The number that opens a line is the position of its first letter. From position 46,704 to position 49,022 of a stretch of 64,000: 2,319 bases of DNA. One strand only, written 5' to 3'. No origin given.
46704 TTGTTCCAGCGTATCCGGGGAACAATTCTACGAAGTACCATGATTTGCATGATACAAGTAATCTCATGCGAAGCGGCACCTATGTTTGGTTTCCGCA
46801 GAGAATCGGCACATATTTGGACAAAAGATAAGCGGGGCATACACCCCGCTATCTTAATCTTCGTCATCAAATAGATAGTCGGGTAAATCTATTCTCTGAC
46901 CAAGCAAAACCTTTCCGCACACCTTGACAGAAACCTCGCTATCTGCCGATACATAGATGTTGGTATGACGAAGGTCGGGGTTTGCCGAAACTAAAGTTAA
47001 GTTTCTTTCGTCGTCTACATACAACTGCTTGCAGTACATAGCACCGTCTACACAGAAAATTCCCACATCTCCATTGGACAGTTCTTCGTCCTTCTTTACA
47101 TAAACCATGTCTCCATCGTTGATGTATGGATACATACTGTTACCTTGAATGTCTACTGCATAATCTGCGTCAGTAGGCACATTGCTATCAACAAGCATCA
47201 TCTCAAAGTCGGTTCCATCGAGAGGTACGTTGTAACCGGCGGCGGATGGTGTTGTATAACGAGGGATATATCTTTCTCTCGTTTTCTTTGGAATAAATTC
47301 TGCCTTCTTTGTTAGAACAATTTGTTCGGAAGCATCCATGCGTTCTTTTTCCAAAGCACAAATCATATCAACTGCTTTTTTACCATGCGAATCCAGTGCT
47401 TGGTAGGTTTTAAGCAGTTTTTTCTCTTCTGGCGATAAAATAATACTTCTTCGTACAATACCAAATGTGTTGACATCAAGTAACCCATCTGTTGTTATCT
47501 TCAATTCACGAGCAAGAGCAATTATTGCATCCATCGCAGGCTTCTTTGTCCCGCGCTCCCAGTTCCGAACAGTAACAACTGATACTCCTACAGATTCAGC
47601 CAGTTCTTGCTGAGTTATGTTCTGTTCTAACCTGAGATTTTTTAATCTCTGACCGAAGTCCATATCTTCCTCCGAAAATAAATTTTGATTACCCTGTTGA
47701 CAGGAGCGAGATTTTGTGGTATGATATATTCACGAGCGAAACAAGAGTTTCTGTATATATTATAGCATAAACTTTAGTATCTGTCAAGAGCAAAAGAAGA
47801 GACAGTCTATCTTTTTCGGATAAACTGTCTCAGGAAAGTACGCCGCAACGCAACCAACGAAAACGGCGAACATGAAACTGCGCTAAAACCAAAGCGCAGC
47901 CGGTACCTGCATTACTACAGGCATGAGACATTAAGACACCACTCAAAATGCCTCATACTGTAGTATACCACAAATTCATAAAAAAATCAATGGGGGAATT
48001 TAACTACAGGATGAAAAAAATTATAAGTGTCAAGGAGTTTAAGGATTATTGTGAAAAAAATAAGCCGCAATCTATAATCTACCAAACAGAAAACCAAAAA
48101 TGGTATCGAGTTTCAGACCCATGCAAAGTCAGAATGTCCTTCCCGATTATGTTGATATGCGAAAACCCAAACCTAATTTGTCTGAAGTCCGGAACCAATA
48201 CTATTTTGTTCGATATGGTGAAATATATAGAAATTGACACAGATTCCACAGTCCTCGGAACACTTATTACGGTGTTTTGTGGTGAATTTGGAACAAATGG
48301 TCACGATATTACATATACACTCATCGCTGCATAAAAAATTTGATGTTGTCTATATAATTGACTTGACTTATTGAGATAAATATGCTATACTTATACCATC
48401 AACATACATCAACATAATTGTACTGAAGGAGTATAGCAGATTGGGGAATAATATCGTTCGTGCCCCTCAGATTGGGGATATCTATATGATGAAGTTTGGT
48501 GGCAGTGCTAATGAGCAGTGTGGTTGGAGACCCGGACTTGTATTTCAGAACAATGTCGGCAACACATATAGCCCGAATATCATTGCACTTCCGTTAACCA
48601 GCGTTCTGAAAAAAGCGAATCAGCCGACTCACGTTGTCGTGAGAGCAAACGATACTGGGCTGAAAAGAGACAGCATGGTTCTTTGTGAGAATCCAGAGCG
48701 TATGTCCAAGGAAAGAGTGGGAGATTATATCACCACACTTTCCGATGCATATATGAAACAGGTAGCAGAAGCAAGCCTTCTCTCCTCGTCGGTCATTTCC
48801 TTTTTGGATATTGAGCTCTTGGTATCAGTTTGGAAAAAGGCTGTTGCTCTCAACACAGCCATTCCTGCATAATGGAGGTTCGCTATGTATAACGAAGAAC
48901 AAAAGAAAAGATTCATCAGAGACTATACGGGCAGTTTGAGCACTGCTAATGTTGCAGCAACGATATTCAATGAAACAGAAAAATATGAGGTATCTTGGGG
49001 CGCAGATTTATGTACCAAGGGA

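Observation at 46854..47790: Lysogeny-switch-like architecture: CI/LexA-type repressor with overlapping divergent consensus promoters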

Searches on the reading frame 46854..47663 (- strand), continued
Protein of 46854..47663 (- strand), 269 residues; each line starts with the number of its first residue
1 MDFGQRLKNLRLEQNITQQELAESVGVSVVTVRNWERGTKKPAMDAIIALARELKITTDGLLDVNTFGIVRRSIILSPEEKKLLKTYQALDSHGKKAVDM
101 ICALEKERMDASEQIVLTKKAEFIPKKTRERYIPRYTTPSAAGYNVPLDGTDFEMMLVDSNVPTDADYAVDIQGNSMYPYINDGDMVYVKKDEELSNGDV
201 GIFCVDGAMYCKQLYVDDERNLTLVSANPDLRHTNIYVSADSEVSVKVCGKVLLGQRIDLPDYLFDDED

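Call 19: find_related_loci(query=A1, collection=genome_contigs, flank=10000)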
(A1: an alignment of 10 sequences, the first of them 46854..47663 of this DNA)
Query A1 (269 aa) in genome_contigs; peptide patterns used: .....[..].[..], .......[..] (x = any residue, [..] = any of these).
66 stretches matched a pattern; 23 encode a relative of the query (tblastn E <= 1e-3); 23 distinct loci.
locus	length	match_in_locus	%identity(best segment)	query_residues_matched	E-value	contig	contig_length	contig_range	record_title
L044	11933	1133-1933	66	1-267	3e-120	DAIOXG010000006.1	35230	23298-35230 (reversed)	MAG TPA_asm: Prevotella sp. isolate CTOTU45222 NODE_124_length_35230_cov_7.054300, whole genome shotgun sequence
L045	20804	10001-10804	63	1-267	3e-113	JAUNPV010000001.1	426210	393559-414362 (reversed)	MAG: Eubacteriales bacterium isolate S36M_St_45 NODE_1_length_426210_cov_613.266175, whole genome shotgun sequence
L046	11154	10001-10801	62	1-267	1e-112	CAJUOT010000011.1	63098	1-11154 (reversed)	MAG TPA_asm: uncultured Oscillospiraceae bacterium isolate MGBC152544 genome assembly, contig: MGBC152544.11, whole geno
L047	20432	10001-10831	61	1-269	4e-110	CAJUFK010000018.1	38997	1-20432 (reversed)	MAG TPA_asm: uncultured Angelakisella sp. isolate MGBC131977 genome assembly, contig: MGBC131977.18, whole genome shotgu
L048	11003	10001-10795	62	1-266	6e-110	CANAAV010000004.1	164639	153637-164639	MAG TPA_asm: uncultured Flavonifractor sp. isolate SRR14629575_bin.32_metawrap_v1.3_MAG genome assembly, contig: NODE.42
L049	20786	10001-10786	60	1-267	2e-106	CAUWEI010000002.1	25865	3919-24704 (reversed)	MAG: uncultured Oscillospiraceae bacterium isolate ERS723629__bin63 genome assembly, contig: ERS723629_NODE_331_length_2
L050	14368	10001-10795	61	1-266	1e-105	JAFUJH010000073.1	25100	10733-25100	MAG: Ruminococcus sp. isolate RGIG4546 Roe_deer_Rectum-2__c524973, whole genome shotgun sequence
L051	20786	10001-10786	60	1-267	2e-105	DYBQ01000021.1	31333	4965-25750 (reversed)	MAG TPA_asm: Clostridiales bacterium isolate HRGM_Genome_2451 HRGM_Genome_2451_21, whole genome shotgun sequence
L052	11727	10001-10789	61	1-266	1e-104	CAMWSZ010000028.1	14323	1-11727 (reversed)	MAG TPA_asm: uncultured Clostridia bacterium isolate SRR14411324_bin.1_metawrap_v1.3_MAG genome assembly, contig: NODE.3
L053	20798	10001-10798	62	1-265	4e-104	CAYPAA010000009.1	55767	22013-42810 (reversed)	MAG TPA_asm: uncultured Roseburia sp. isolate SRP222994_co1_249 genome assembly, contig: NODE_900_length_55767_cov_30.93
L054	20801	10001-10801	63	1-267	8e-114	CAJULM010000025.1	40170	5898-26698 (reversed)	MAG TPA_asm: uncultured Oscillospiraceae bacterium isolate MGBC155975 genome assembly, contig: MGBC155975.25, whole geno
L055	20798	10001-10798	53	1-266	2e-94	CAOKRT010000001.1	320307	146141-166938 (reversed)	MAG TPA_asm: uncultured Oscillospiraceae bacterium isolate SRR17684617_bin.62_metawrap_v1.3_MAG genome assembly, contig:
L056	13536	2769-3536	47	1-258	2e-77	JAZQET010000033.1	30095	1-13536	MAG: Eubacteriales bacterium isolate T1900044633_TS20190099.MAGScoT_cleanbin_000067 SGB_1100_k141_118653, whole genome s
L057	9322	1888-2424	65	90-266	1e-74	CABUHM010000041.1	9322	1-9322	MAG TPA_asm: uncultured Clostridiales bacterium isolate MGYG-HGUT-03996 genome assembly, contig: GUT_GENOME253122_41, wh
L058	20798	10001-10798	53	1-266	1e-91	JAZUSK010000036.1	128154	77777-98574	MAG: Acutalibacteraceae bacterium isolate T1900044846_TS20190312.MAGScoT_cleanbin_000015 SGB_2976_k141_1479253, whole ge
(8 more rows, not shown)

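Call 38: search_protein_families(library=pfam, proteins=[L055:1162-2214:-, L055:2227-3270:-, L055:3304-4449:-, L055:4461-5339:-, L055:5502-6275:-, L055:6852-7562:-, L055:9413-9793:-, L055:11390-12661:+, L055:13534-14526:+, L055:18125-19429:-], max_evalue=0.001)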
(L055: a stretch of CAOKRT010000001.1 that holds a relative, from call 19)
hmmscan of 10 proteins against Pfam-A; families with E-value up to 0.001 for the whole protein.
L055:1162-2214:- (350 aa): 1 family
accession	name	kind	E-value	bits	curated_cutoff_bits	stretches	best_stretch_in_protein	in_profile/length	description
PF04551.19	GcpE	-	1.4e-151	504.8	32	1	7-349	1-343/343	GcpE protein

L055:2227-3270:- (347 aa): 2 families
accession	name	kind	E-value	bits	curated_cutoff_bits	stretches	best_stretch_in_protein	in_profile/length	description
PF02163.28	Peptidase_M50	-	2.5e-54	184.4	27.2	1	17-333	2-220/221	Peptidase family M50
PF13180.12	PDZ_2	-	9.9e-05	23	27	1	129-194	13-79/80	PDZ domain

L055:3304-4449:- (381 aa): 3 families
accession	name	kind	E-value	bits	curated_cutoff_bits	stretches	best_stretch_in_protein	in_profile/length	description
PF02670.22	DXP_reductoisom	-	3.3e-42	144.7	21.7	1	4-128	1-129/129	1-deoxy-D-xylulose 5-phosphate reductoisomerase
PF08436.17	DXP_redisom_C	-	1e-40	138.2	26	1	142-226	1-84/84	1-deoxy-D-xylulose 5-phosphate reductoisomerase C-terminal domain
PF13288.12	DXPR_C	-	4.3e-37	127.3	27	1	258-375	1-115/115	DXP reductoisomerase C-terminal domain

L055:4461-5339:- (292 aa): 1 family
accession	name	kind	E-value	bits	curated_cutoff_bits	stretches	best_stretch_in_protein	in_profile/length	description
PF01148.25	CTP_transf_1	-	2.7e-51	175.4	24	1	6-287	1-261/264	Cytidylyltransferase family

L055:5502-6275:- (257 aa): 1 family
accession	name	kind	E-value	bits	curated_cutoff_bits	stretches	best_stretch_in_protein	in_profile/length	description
PF01255.24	Prenyltransf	-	2e-82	276.4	27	1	43-256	1-219/219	Putative undecaprenyl diphosphate synthase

L055:6852-7562:- (236 aa): 1 family
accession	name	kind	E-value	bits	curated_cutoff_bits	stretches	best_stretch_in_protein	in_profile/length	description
PF00696.33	AA_kinase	-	4.1e-34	118.8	24.9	1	6-213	1-234/234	Amino acid kinase family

L055:9413-9793:- (126 aa): 0 families

L055:11390-12661:+ (423 aa): 1 family
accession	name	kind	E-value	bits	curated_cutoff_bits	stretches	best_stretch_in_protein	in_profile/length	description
PF05183.17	RdRP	-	6.4e-07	28.9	23.8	1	130-369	61-250/582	RNA dependent RNA polymerase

L055:13534-14526:+ (330 aa): 1 family
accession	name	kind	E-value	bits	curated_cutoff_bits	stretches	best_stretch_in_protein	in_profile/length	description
PF05257.22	CHAP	-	2.3e-10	41.3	26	1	19-116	3-81/81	CHAP domain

L055:18125-19429:- (434 aa): 2 families
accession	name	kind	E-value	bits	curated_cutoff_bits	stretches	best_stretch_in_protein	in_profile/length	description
PF08353.15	MurT_C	-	1.5e-29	102.6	25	1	315-416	1-110/110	MurT ligase C-terminal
PF08245.18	Mur_ligase_M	-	1.5e-17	64.7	24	1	50-280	1-199/200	Mur ligase middle domain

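Call 40: search_dna_similar(query=window:46854-47663:-, collection=phages, mode=protein, max_rows=15)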
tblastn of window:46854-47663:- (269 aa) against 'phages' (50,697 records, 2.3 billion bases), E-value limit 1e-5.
Records with a match: 444; places in all: 446; records where one place covers at least 80% of the query: 375.
Best place of each record, by identity: <60% 444.
By first word of the organism name: Streptococcus 216; Staphylococcus 155; Bacteriophage 16; Acinetobacter 15; Lactobacillus 12; Brochothrix 4; Bacillus 4; Pseudomonas 3; Marinitoga 3; Latilactobacillus 2; and 10 more.
By host as written in the record: Staphylococcus aureus 46; - 43; Acinetobacter baumannii 10; Staphylococcus pseudintermedius 8; Streptococcus mitis 7; Brochothrix thermosphacta 4; Streptococcus marmotae HTS5 4; Staphylococcus aureus strain 8325 4; and 254 more.
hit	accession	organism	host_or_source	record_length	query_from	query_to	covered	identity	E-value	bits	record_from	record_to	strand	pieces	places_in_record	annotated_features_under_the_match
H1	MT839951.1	Bacteriophage sp.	human fecal samples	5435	1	254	94%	35.4%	1e-33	134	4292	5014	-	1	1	record has no annotation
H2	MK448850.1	Streptococcus phage Javan132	Streptococcus dysgalactiae ERR085022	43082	1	257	96%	29.5%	5e-15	81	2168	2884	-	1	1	transcriptional repressor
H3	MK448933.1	Streptococcus phage Javan420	Streptococcus phocae C-4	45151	3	257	95%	29.6%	3e-17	87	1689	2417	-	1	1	transcriptional repressor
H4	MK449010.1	Streptococcus phage Javan90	Streptococcus canis ERR438798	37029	4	253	93%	29.5%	2e-10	67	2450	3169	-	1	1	pleiotropic regulator of exopolysaccharide synthesis, competence and ...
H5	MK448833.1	Streptococcus phage Javan87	Streptococcus canis ERR438797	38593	4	253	93%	29.5%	2e-10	67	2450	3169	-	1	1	pleiotropic regulator of exopolysaccharide synthesis, competence and ...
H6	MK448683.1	Streptococcus phage Javan149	Streptococcus dysgalactiae ERR109308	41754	3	253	93%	29.2%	6e-16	83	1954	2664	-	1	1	transcriptional repressor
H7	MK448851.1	Streptococcus phage Javan14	Streptococcus agalactiae BSU451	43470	4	261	96%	28.4%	6e-14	77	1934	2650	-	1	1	transcriptional repressor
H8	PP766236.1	Streptococcus phage phiGBSVK-E2_GBSInt6.1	Streptococcus agalactiae JN_AR_GBS42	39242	3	253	93%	28.8%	2e-15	82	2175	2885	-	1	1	CI-like repressor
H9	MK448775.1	Streptococcus phage Javan489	Streptococcus pyogenes M1_GAS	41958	3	257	95%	28.2%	1e-17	88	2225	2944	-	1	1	transcriptional repressor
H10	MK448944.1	Streptococcus phage Javan452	Streptococcus pyogenes ERR111845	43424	3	253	93%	28.6%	2e-17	87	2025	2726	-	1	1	transcriptional repressor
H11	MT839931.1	Bacteriophage sp.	human fecal samples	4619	3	253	93%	28.6%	1e-15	82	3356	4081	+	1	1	record has no annotation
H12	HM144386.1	Brochothrix phage BL3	Brochothrix thermosphacta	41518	7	254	92%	28.9%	3e-16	84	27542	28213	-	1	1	gp32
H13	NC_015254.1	Brochothrix phage BL3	Brochothrix thermosphacta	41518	7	254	92%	28.9%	3e-16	84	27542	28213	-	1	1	transcriptional regulator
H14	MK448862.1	Streptococcus phage Javan178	Streptococcus equi 4047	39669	1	253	94%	28.0%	2e-14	79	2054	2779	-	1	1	CI-like repressor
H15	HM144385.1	Brochothrix phage NF5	Brochothrix thermosphacta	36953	13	258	91%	28.7%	9e-14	77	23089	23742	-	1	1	gp28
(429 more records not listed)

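Call 56: search_protein_families(library=pfam, proteins=[L055:9413-9793:-], max_evalue=0.01)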
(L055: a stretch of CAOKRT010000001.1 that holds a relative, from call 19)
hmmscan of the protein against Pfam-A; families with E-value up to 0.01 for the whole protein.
L055:9413-9793:- (126 aa): 0 families

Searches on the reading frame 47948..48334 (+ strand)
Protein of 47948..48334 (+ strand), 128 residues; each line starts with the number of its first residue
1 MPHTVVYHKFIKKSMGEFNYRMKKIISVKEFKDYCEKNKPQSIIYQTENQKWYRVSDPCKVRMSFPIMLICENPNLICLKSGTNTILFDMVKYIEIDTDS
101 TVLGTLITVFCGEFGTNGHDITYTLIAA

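Call 6: search_protein_families(library=pfam, proteins=[window:47948-48334:+], max_evalue=0.01)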
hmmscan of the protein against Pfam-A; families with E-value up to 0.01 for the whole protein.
window:47948-48334:+ (128 aa): 0 families

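Call 8: search_protein_families(library=phrogs, proteins=[window:47948-48334:+], max_evalue=0.001)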
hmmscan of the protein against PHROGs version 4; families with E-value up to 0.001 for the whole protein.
window:47948-48334:+ (128 aa): 0 families

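Call 59: find_homologous_proteins(query=window:48011-48334:+, max_evalue=0.001)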
Query window:48011-48334:+ (107 aa): 79 proteins with E <= 0.001 among 80 candidates.
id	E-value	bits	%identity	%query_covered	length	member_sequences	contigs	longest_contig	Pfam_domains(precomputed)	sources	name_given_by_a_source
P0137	7.3e-60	217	92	100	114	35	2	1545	-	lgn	-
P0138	6.5e-57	208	85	100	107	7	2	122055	-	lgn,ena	-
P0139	6.1e-56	205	85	100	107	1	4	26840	-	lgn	-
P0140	6.3e-54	198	80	100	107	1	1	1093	-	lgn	-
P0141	5.9e-53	195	81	100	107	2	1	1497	-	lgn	-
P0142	1.7e-52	194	79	100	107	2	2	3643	-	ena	-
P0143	9.1e-52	191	77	100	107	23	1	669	-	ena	-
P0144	3.6e-49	183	73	100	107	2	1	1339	-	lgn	-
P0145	1.1e-47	178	71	100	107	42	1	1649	-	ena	-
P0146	6.1e-47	176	73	99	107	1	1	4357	-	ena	-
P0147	1.4e-46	175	71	99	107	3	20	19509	-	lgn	-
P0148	1.7e-46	174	71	100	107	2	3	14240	-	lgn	-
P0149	2.3e-46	174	70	100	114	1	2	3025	-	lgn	-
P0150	5.8e-46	173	72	99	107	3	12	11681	-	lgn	-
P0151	5.6e-45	170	70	98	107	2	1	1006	-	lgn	-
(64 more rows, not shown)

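Call 69: predict_structure(alignment_id=A3)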
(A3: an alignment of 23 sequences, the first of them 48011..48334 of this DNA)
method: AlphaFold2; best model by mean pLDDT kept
length: 107 residues; sequences in the alignment: 23
mean_pLDDT: 92.0   pTM: 0.83
mean pLDDT of the five models: 92.0, 91.9, 90.5, 84.7, 71.5
residues with pLDDT >= 90: 83; 70-90: 22; 50-70: 2; < 50: 0
segments of 3 or more residues with pLDDT < 50: none
pLDDT, mean of each block of 10 residues (from residue 1): 94 94 93 90 95 93 94 88 90 87 94
secondary structure, 60 per line:
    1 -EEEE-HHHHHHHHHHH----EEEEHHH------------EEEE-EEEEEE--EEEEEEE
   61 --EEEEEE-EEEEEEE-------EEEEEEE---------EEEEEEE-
elements in order: E2-5 H7-17 E22-25 E41-44 E46-51 E54-60 E63-68 E70-76 E84-90 E100-106

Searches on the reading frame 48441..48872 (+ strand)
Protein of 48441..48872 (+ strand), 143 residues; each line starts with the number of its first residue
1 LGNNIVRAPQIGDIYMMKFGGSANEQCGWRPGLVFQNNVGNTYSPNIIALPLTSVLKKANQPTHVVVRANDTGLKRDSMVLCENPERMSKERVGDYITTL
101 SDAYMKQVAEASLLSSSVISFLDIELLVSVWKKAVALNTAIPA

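Call 6: search_protein_families(library=pfam, proteins=[window:48441-48872:+], max_evalue=0.01)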
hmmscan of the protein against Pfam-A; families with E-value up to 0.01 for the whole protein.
window:48441-48872:+ (143 aa): 1 family
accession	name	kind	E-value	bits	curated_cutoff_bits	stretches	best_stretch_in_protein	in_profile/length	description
PF02452.23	PemK_toxin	-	1.1e-20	74.3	23.1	1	12-111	3-104/109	PemK-like, MazF-like toxin of type II toxin-antitoxin system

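Call 8: search_protein_families(library=phrogs, proteins=[window:48441-48872:+], max_evalue=0.001)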
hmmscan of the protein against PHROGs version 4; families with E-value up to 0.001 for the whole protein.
window:48441-48872:+ (143 aa): 1 family
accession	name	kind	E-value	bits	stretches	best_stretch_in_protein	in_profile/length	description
phrog_1936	-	moron, auxiliary metabolic gene and host takeover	2.9e-26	93.5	1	8-111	8-114/188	MazF-like growth inhibitor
